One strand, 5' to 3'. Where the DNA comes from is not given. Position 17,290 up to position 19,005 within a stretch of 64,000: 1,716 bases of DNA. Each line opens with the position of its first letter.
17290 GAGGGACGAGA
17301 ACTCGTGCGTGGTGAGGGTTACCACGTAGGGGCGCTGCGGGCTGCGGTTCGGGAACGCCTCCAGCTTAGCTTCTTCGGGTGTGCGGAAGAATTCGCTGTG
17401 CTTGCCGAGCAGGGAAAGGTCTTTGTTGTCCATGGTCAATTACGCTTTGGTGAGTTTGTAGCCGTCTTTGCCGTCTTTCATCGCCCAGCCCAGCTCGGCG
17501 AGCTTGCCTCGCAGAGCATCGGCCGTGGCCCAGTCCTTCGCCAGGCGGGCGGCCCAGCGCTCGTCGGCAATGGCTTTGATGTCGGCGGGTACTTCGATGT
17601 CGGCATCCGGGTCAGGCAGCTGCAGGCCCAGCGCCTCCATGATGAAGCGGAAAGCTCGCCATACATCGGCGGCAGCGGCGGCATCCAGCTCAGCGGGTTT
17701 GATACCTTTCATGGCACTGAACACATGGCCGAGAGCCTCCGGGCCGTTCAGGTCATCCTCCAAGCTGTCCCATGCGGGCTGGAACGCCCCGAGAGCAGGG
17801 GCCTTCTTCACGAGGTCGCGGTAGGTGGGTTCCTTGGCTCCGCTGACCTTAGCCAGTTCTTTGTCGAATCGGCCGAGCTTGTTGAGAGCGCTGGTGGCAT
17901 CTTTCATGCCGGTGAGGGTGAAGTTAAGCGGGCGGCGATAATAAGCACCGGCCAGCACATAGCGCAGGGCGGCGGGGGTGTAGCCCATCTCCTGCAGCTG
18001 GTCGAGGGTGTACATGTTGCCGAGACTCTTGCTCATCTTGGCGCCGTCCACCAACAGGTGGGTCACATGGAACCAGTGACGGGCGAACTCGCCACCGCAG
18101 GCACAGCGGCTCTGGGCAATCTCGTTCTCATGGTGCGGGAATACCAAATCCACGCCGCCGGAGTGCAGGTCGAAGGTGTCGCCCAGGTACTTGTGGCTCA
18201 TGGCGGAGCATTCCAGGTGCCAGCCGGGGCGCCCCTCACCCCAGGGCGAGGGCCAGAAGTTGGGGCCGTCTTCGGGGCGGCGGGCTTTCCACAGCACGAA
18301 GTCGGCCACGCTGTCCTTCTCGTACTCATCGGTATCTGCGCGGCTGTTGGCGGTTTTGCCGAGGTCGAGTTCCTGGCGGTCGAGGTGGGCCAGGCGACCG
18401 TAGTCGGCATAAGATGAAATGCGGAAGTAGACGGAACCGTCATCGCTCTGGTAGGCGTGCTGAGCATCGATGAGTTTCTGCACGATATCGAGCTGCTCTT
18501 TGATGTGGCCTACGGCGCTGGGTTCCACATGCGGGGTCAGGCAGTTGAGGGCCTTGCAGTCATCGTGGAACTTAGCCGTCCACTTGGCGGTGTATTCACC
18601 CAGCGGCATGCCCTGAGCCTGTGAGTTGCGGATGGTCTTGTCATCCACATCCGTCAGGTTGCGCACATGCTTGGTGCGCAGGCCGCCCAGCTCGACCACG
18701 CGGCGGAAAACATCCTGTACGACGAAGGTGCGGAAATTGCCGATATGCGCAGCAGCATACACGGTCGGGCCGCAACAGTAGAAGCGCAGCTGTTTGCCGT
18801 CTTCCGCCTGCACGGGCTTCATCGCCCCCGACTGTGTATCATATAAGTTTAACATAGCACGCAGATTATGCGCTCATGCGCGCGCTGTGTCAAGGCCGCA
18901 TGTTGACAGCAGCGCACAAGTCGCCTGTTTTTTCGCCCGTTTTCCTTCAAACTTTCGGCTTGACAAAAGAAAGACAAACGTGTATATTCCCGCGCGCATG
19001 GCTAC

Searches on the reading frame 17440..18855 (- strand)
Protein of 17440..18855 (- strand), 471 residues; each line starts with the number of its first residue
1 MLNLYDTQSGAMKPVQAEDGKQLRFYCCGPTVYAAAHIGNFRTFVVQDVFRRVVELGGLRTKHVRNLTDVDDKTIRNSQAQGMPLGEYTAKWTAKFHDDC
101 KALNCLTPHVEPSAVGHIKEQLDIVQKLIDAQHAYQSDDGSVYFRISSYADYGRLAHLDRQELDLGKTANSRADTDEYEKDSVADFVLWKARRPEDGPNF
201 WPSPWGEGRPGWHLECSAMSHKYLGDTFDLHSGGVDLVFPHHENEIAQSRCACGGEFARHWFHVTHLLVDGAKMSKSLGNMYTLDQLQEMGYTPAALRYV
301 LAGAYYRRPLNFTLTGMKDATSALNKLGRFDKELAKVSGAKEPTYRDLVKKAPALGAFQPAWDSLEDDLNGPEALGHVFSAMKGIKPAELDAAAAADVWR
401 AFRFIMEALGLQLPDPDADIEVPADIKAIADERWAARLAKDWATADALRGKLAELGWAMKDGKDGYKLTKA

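Call 68: search_protein_families(library=pfam, proteins=[window:17440-18855:-], max_evalue=0.00001)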
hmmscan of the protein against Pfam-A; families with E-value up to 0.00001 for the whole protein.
window:17440-18855:- (471 aa): 3 families
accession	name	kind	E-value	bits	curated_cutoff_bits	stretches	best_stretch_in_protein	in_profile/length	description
PF01406.26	tRNA-synt_1e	-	2.4e-103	346.1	27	1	18-321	5-300/301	tRNA synthetases class I (C) catalytic domain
PF09334.17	tRNA-synt_1g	-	3.7e-07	29.7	20.1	0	259-304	313-357/391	tRNA synthetases class I (M)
PF09190.17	DALR_2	-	8.8e-06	26.6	22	0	364-411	5-55/57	DALR domain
